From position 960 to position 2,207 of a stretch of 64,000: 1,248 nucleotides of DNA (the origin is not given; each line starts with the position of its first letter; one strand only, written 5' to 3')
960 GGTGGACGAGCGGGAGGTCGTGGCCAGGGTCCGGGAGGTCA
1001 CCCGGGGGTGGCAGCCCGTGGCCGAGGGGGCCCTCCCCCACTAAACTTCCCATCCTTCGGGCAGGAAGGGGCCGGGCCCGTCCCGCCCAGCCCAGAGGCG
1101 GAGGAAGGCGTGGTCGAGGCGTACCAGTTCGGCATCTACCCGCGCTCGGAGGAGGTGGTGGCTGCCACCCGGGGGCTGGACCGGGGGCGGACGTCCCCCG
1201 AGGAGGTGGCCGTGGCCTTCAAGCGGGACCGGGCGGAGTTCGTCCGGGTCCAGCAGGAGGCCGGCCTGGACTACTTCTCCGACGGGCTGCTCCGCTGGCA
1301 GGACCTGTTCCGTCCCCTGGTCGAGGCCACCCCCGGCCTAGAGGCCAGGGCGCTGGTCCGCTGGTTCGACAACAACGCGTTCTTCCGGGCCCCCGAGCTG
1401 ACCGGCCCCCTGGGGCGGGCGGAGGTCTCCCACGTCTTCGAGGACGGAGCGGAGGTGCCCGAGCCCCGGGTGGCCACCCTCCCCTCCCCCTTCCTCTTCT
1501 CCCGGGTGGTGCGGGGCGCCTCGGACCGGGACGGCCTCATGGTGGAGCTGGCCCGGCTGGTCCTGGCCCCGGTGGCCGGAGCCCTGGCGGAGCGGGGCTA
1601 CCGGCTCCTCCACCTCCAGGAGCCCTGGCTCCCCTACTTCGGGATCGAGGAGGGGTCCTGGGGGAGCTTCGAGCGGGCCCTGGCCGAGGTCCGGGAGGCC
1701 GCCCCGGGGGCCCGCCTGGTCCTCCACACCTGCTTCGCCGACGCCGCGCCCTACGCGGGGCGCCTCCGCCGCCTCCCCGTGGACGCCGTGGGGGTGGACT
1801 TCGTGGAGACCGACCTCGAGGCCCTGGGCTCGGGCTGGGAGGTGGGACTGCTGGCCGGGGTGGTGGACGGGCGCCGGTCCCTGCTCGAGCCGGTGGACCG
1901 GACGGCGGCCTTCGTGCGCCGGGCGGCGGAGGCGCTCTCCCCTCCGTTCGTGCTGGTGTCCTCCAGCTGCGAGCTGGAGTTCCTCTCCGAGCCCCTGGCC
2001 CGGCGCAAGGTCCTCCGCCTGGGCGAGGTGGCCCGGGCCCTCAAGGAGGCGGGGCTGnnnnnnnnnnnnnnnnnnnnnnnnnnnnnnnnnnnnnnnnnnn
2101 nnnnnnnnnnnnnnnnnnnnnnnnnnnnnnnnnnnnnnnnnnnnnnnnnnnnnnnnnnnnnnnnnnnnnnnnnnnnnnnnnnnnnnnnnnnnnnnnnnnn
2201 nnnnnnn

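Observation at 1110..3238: MetE split into two translationally coupled genes (N-domain-like + catalytic domain)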

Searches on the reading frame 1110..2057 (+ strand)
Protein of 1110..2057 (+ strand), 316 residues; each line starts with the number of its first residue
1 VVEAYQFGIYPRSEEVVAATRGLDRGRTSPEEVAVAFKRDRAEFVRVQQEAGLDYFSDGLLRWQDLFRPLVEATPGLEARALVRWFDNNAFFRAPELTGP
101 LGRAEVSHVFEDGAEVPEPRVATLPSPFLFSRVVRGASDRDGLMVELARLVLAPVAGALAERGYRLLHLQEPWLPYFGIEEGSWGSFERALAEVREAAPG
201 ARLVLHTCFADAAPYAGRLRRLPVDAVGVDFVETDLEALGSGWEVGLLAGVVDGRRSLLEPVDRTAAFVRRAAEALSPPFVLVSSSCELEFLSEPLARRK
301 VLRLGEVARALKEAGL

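Call 4: search_protein_families(library=pfam, proteins=[window:1110-2057:+], max_evalue=1)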
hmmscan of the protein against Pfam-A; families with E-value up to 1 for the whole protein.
window:1110-2057:+ (316 aa): 2 families
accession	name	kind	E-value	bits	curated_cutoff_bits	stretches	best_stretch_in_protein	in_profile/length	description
PF08267.18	Meth_synt_1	-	2.9e-12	47.2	27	1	78-270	104-306/313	Cobalamin-independent synthase, N-terminal domain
PF01717.24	Meth_synt_2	-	1.5e-07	31.4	21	1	8-308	7-322/324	Cobalamin-independent synthase, Catalytic domain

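Call 5: search_protein_families(library=ncbifam, proteins=[window:1110-2057:+], max_evalue=1)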
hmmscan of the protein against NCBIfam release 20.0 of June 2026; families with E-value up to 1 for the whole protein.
window:1110-2057:+ (316 aa): 9 families
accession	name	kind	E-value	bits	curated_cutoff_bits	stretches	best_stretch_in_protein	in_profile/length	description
NF003317.0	PRK04326.1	equivalog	3.8e-20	72.3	406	1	7-313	14-324/340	methionine synthase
NF003556.0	PRK05222.1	equivalog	4.2e-16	59.1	541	1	77-292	101-319/750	5-methyltetrahydropteroyltriglutamate--homocysteine S-methyltransferase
NF005029.0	PRK06438.1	equivalog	9.5e-16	58.2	428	1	1-99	2-100/293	hypothetical protein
TIGR01371.1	met_syn_B12ind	equivalog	2.6e-15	56.5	929.95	1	77-289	102-323/754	5-methyltetrahydropteroyltriglutamate--homocysteine S-methyltransferase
NF006350.0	PRK08575.1-4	equivalog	9.7e-14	51.5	361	2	20-102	20-102/309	5-methyltetrahydropteroyltriglutamate--homocysteine methyltransferase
NF006349.0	PRK08575.1-2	equivalog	1.4e-09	37.7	322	1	8-304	9-313/323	5-methyltetrahydropteroyltriglutamate--homocysteine methyltransferase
NF002119.0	PRK00957.1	equivalog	1.2e-05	24.7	258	1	44-311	41-304/306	methionine synthase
NF006348.0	PRK08575.1-1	equivalog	3.4e-05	23.3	386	1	31-96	32-97/328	5-methyltetrahydropteroyltriglutamate--homocysteine methyltransferase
NF006589.0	PRK09121.1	equivalog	0.0042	16.2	392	1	38-192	40-202/342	methionine synthase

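Call 6: find_homologous_proteins(query=window:1110-2057:+)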
Query window:1110-2057:+ (316 aa): 864 proteins with E <= 0.001 among 8000 candidates; the best 120 are listed.
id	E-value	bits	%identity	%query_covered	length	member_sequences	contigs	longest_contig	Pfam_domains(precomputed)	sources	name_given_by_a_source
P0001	1.1e-188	644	93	100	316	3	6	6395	PF01717.25,PF08267.19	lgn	-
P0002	1.1e-163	561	83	100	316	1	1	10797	PF01717.25,PF08267.19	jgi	jgi:5-methyltetrahydropteroyltriglutamate--homocysteine methyltransferase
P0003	8.0e-132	457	67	99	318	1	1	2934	PF01717.25,PF08267.19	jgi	jgi:5-methyltetrahydropteroyltriglutamate--homocysteine methyltransferase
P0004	4.2e-131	455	66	97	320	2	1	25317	PF01717.25,PF08267.19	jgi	jgi:5-methyltetrahydropteroyltriglutamate--homocysteine methyltransferase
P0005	8.0e-131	454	66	99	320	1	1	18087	PF01717.25,PF08267.19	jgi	jgi:5-methyltetrahydropteroyltriglutamate--homocysteine methyltransferase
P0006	4.6e-129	448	64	99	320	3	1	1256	PF01717.25,PF08267.19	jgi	-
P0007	6.1e-129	447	65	99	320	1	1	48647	PF01717.25,PF08267.19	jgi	jgi:5-methyltetrahydropteroyltriglutamate--homocysteine methyltransferase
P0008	1.1e-128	447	66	99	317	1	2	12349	PF01717.25,PF08267.19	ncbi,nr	ncbi:MAG: hypothetical protein M3N24_04885 [Actinomycetota bacterium]|nr:hypothetical protein [Actin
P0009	1.5e-128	446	65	99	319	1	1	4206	PF01717.25,PF08267.19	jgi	jgi:5-methyltetrahydropteroyltriglutamate--homocysteine methyltransferase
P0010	3.5e-128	445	66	99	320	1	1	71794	PF08267.19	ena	-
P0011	4.1e-128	445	64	99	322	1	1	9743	PF01717.25,PF08267.19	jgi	jgi:5-methyltetrahydropteroyltriglutamate--homocysteine methyltransferase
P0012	6.7e-128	444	67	99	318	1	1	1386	PF01717.25,PF08267.19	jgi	jgi:5-methyltetrahydropteroyltriglutamate--homocysteine methyltransferase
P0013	1.7e-127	443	64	99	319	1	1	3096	PF01717.25,PF08267.19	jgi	-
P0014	2.9e-127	442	65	99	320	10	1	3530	PF01717.25,PF08267.19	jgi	jgi:5-methyltetrahydropteroyltriglutamate--homocysteine methyltransferase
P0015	4.0e-127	441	65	99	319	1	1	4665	PF01717.25,PF08267.19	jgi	jgi:5-methyltetrahydropteroyltriglutamate--homocysteine methyltransferase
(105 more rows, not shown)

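Call 11: search_solved_structures(query=window:1110-2057:+, max_evalue=0.01, show_alignments=1)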
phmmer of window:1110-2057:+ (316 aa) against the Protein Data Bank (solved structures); distinct sequences matched with E-value up to 0.01: 10.
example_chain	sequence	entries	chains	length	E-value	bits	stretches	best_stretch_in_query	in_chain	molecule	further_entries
3ppc_A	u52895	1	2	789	2.4e-12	49.6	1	70-289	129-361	5-methyltetrahydropteroyltriglutamate--homocysteine methyltransferase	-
3ppf_A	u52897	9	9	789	3.8e-12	48.9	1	73-289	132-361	5-methyltetrahydropteroyltriglutamate--homocysteine methyltransferase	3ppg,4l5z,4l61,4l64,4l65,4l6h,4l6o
3pph_A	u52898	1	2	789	3.8e-12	48.9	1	73-289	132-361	5-methyltetrahydropteroyltriglutamate--homocysteine methyltransferase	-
3l7r_A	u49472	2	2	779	2.3e-10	43.1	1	78-289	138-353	5-methyltetrahydropteroyltriglutamate--homocysteine methyltransferase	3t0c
2nq5_A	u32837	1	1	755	2.3e-10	43.1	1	78-289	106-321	5-methyltetrahydropteroyltriglutamate--homocysteine methyltransferase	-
1u1h_A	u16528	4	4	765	3.6e-09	39.2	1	65-291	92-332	5-methyltetrahydropteroyltriglutamate--homocysteine methyltransferase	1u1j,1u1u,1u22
1t7l_A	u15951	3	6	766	3e-07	32.8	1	7-290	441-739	5-methyltetrahydropteroyltriglutamate--homocysteine methyltransferase | 5-methyltetrahydropteroyltriglutamate-homocysteine methyltransferase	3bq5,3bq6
1xdj_A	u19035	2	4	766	3e-07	32.8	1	7-290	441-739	5-methyltetrahydropteroyltriglutamate--homocysteine methyltransferase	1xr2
1xpg_A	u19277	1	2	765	3e-07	32.8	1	7-290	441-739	5-methyltetrahydropteroyltriglutamate--homocysteine methyltransferase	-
4ztx_A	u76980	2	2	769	0.00031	22.9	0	79-302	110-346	Cobalamin-Independent Methionine synthase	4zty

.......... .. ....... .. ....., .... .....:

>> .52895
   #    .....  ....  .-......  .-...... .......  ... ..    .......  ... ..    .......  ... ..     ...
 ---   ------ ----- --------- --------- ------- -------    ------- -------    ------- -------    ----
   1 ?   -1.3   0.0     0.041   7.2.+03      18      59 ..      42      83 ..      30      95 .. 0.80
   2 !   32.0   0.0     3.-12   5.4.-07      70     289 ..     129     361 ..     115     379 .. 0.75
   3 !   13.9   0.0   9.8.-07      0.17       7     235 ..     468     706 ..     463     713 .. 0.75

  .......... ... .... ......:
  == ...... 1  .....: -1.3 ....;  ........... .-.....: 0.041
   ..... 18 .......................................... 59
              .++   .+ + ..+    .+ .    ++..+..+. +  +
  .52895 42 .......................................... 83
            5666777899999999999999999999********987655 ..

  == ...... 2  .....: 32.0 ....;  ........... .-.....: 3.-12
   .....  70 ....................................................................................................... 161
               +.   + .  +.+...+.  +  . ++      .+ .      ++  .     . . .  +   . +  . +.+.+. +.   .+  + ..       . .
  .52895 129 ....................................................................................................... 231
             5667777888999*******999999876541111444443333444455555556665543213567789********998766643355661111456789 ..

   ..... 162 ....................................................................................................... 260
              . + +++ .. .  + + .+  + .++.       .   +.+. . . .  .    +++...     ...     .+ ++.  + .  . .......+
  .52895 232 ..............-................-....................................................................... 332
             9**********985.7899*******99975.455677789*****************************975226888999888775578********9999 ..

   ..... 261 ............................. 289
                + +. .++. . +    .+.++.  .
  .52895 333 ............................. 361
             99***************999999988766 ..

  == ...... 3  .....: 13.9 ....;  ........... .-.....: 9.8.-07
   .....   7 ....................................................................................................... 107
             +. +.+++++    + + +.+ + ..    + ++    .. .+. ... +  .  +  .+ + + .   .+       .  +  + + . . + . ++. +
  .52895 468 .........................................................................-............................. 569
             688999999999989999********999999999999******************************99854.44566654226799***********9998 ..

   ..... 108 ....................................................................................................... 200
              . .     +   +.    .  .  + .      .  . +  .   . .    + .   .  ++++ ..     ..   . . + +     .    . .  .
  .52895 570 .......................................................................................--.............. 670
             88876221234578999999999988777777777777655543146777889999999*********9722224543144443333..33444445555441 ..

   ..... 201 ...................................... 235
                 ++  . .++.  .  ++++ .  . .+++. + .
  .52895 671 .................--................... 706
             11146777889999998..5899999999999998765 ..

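Call 12: find_encoding_contigs(protein=window:1110-2057:+, flank=6000, max_places=4)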
Protein window:1110-2057:+ (316 aa): 1 contig read that carries it; 1 place shown.
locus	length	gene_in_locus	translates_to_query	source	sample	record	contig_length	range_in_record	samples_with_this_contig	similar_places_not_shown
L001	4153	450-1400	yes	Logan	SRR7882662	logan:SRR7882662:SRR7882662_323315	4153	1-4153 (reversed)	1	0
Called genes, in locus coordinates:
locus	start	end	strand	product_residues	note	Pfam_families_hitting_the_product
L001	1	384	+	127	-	?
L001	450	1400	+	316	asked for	PF01717:Meth_synt_2 (weak), PF08267:Meth_synt_1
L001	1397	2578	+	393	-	PF01717:Meth_synt_2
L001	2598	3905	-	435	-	PF03447:NAD_binding_3, PF00742:Homoserine_dh, PF01842:ACT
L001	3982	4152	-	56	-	?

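Call 16: find_related_loci(query=A1, collection=genome_contigs, flank=6000)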
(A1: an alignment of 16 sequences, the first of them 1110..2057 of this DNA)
Query A1 (316 aa) in genome_contigs; peptide patterns used: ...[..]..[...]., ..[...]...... (x = any residue, [..] = any of these).
290 stretches matched a pattern; 224 encode a relative of the query (tblastn E <= 1e-3); the best 80 are kept; 80 distinct loci.
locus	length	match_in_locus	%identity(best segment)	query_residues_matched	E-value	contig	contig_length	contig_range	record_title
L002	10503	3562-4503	65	1-313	3e-130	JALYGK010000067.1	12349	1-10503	MAG: Actinomycetota bacterium isolate GDC bin9 SD1469-71_k127_339046, whole genome shotgun sequence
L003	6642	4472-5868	64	1-313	3e-130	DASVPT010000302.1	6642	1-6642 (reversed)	MAG TPA_asm: Actinomycetota bacterium isolate SMAG_U3186 k141_436454, whole genome shotgun sequence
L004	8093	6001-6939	66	2-313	6e-130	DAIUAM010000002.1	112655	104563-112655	MAG TPA_asm: Actinomycetota bacterium isolate CTOTU41495 NODE_57_length_112655_cov_9.994343, whole genome shotgun sequen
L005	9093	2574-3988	64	1-313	4e-128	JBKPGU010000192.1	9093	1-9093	MAG: Actinomycetota bacterium isolate HAY_GB_MAG_00028 HAY_GB_000000124026, whole genome shotgun sequence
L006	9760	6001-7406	63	2-313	4e-127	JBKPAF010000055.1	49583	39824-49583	MAG: Actinomycetota bacterium isolate GB_HAYS_MAG_00013 GB_HAYS_000000053525, whole genome shotgun sequence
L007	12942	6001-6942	62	2-314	1e-126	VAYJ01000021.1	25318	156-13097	MAG: Actinobacteria bacterium isolate AC_55 14_1009_16_40cm_scaffold_32430, whole genome shotgun sequence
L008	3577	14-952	64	2-313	3e-129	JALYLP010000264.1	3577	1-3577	MAG: Actinomycetota bacterium isolate AFD bin42 SD1484-86_k127_784052, whole genome shotgun sequence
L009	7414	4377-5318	62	2-313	6e-125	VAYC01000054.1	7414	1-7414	MAG: Actinobacteria bacterium isolate AC_48 14_1009_16_30cm_scaffold_22192, whole genome shotgun sequence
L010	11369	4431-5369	63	2-313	5e-123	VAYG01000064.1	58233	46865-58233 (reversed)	MAG: Actinobacteria bacterium isolate AC_52 14_1009_16_40cm_scaffold_35637, whole genome shotgun sequence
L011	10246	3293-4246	63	1-313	2e-121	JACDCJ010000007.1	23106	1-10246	MAG: Actinomycetota bacterium isolate MGR_bin305 SD2897_NODE_248_length_23106_cov_1.369990, whole genome shotgun sequenc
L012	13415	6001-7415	59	2-313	1e-120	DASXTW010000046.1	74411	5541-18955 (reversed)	MAG TPA_asm: Actinomycetota bacterium isolate SMAG_U4702 k141_1875777, whole genome shotgun sequence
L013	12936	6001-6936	63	2-313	1e-120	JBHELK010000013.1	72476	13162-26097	MAG: Actinomycetota bacterium isolate S2_bin.11.orig S2_k141_12325, whole genome shotgun sequence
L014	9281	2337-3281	63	1-313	1e-117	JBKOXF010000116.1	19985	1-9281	MAG: Actinomycetota bacterium isolate GB_HAYS_MAG_00094 GB_HAYS_000000162100, whole genome shotgun sequence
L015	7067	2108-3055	61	1-313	2e-116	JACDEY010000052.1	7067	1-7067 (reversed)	MAG: Actinomycetota bacterium isolate MGR_bin372 SD2904_NODE_1665_length_7067_cov_1.173487, whole genome shotgun sequenc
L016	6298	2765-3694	62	4-314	4e-115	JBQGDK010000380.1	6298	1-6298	MAG: Actinomycetota bacterium isolate FBaNitSoil1_21 FBaNitSoil1_contig380, whole genome shotgun sequence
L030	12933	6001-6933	55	2-313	9e-104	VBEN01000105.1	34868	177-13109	MAG: Chloroflexi bacterium isolate CF_27 14_1009_16_20cm_scaffold_2924, whole genome shotgun sequence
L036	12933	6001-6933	54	2-313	4e-102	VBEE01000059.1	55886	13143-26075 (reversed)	MAG: Chloroflexi bacterium isolate CF_18 14_1009_13_20cm_scaffold_558, whole genome shotgun sequence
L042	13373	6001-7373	51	2-313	2e-98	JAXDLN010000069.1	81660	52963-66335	MAG: Chloroflexota bacterium isolate BP_619 scaffold_5145847, whole genome shotgun sequence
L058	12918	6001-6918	50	2-314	4e-89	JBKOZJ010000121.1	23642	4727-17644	MAG: Actinomycetota bacterium isolate GB_HAYS_MAG_00037 GB_HAYS_000000330073, whole genome shotgun sequence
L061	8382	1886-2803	50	2-314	1e-87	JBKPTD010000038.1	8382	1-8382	MAG: Actinomycetota bacterium isolate GS_EKS_MAG_00005 GS_EKS_000003708571, whole genome shotgun sequence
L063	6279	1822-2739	49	2-314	4e-77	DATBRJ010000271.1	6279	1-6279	MAG TPA_asm: Actinomycetes bacterium isolate SMAG_U4126 k141_196998, whole genome shotgun sequence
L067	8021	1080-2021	36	2-312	4e-64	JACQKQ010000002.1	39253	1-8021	MAG: Candidatus Levyibacteriota bacterium isolate NC_groundwater_1181_Ag_S-0.1um_42_368 S_p1_S3_coassembly_k141_26359, w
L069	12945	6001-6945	35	2-313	4e-60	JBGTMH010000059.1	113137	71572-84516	MAG: Patescibacteria group bacterium isolate JTS-RE358 k141_2910780, whole genome shotgun sequence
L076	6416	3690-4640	40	2-315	9e-56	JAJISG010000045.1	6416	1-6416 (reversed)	MAG: Thermoplasmatota archaeon isolate bin292 bin292_SY.153.16-18_bin.14.orig_45, whole genome shotgun sequence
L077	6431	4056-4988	31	8-314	6e-55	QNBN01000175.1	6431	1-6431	MAG: Spirochaetes bacterium isolate B62_G9 B62_Guay9_scaffold_20434, whole genome shotgun sequence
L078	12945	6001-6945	35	1-311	1e-54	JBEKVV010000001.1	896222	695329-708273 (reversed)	MAG: Candidatus Bathyarchaeia archaeon isolate SPRUCE 612 SPRUCE_612_1, whole genome shotgun sequence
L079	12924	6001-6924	40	1-305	1e-54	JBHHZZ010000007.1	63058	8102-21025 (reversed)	MAG: Thermoplasmata archaeon isolate K_3_bin.4 NODE_55_length_63058_cov_47.400981, whole genome shotgun sequence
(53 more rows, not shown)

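Call 19: search_protein_representatives(protein=window:1110-2057:+)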
Query: 316 residues. Proteins with E-value up to 0.001 (for the whole library): 850; up to 1e-10: 467; up to 1e-30: 100. The best 150 are listed.
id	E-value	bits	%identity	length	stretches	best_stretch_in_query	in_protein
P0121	2.8e-82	292.4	51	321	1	3-314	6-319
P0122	9.3e-79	280.9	49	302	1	16-312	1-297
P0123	2.6e-73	263.0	60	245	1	71-310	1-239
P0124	1.3e-71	257.4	51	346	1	2-267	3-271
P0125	9.1e-70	251.4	45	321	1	3-311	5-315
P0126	5.5e-67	242.2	46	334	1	2-312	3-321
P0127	3.9e-57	209.9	59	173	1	144-313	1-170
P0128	1.8e-56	207.7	47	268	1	53-313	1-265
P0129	3.3e-56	206.8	42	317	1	1-314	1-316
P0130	4.1e-56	206.5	41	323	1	2-315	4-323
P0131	2.8e-53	197.2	71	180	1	2-134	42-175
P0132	1.2e-51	191.9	41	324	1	4-311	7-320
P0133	1.3e-50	188.4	41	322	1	3-311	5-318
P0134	4.8e-50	186.6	42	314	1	4-310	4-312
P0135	7.3e-49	182.7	62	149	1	2-145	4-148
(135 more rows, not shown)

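Call 37: search_protein_families(library=pfam, alignment_id=A3, max_evalue=0.00001)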
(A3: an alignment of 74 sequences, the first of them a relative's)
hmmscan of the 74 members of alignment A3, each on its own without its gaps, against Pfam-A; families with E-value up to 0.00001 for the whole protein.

A. member 1, L002:2189-3517:+ (443 aa): 2 families
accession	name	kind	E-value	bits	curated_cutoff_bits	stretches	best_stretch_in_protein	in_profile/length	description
PF01979.26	Amidohydro_1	-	5.9e-56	190.6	25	1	54-409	2-344/345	Amidohydrolase family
PF07969.17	Amidohydro_3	-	5.6e-13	49.6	29.7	1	83-410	147-471/472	Amidohydrolase family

B. families by the number of members that match (of 74 scanned): 49 families (the first 25 are shown)
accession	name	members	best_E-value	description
PF09852.15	DUF2079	7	4.6e-74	Predicted membrane protein (DUF2079)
PF01521.26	Fe-S_biosyn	7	1e-21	Iron-sulphur cluster biosynthesis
PF01855.24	POR_N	5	1.1e-51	Pyruvate flavodoxin/ferredoxin oxidoreductase, thiamine diP-bdg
PF01558.24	POR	5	7.2e-29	Pyruvate ferredoxin/flavodoxin oxidoreductase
PF10648.15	Gmad2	4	1.5e-16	Immunoglobulin-like domain of bacterial spore germination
PF01979.26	Amidohydro_1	3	5.9e-56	Amidohydrolase family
PF02311.25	AraC_binding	3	4.6e-24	AraC-like ligand binding domain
PF12833.13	HTH_18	3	1.4e-20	Helix-turn-helix domain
PF07969.17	Amidohydro_3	3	1.5e-14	Amidohydrolase family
PF00165.29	HTH_AraC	3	3.2e-13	Bacterial regulatory helix-turn-helix proteins, AraC family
PF00563.25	EAL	2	1.6e-74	EAL domain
PF00990.26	GGDEF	2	3.9e-46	Diguanylate cyclase, GGDEF domain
PF00571.33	CBS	2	4.2e-21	CBS domain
PF08447.18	PAS_3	2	2.9e-19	PAS fold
PF01381.28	HTH_3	2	2.6e-14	Helix-turn-helix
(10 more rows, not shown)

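Call 38: search_protein_families(library=pfam, alignment_id=A4, max_evalue=0.00001)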
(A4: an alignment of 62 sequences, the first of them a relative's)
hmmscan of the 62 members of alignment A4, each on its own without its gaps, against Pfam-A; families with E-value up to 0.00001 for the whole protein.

A. member 1, L002:5819-6622:+ (268 aa): 1 family
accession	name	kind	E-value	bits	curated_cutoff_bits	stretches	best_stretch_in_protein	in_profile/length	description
PF00563.25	EAL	-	5.1e-45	154.1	31.3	1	15-238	2-236/236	EAL domain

B. families by the number of members that match (of 62 scanned): 64 families (the first 25 are shown)
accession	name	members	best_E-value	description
PF01855.24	POR_N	5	3.9e-51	Pyruvate flavodoxin/ferredoxin oxidoreductase, thiamine diP-bdg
PF01558.24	POR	5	3.3e-28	Pyruvate ferredoxin/flavodoxin oxidoreductase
PF17147.9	PFOR_II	5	8e-10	Pyruvate:ferredoxin oxidoreductase core domain II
PF01464.25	SLT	3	1e-19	Transglycosylase SLT domain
PF07883.17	Cupin_2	3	1.6e-06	Cupin domain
PF01053.26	Cys_Met_Meta_PP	2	1.6e-70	Cys/Met metabolism PLP-dependent enzyme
PF00563.25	EAL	2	1.1e-46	EAL domain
PF00353.25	HemolysinCabind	2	4.3e-26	RTX calcium-binding nonapeptide repeat (4 copies)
PF01812.26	5-FTHF_cyc-lig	2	3.5e-25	5-formyltetrahydrofolate cyclo-ligase family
PF08241.18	Methyltransf_11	2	2.3e-24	Methyltransferase domain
PF03745.19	DUF309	2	1.1e-21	Domain of unknown function (DUF309)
PF00132.30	Hexapep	2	1.5e-20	Bacterial transferase hexapeptide (six repeats)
PF13649.12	Methyltransf_25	2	2.1e-20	Methyltransferase domain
PF13847.12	Methyltransf_31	2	7.2e-15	Methyltransferase domain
PF08242.18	Methyltransf_12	2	2.3e-13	Methyltransferase domain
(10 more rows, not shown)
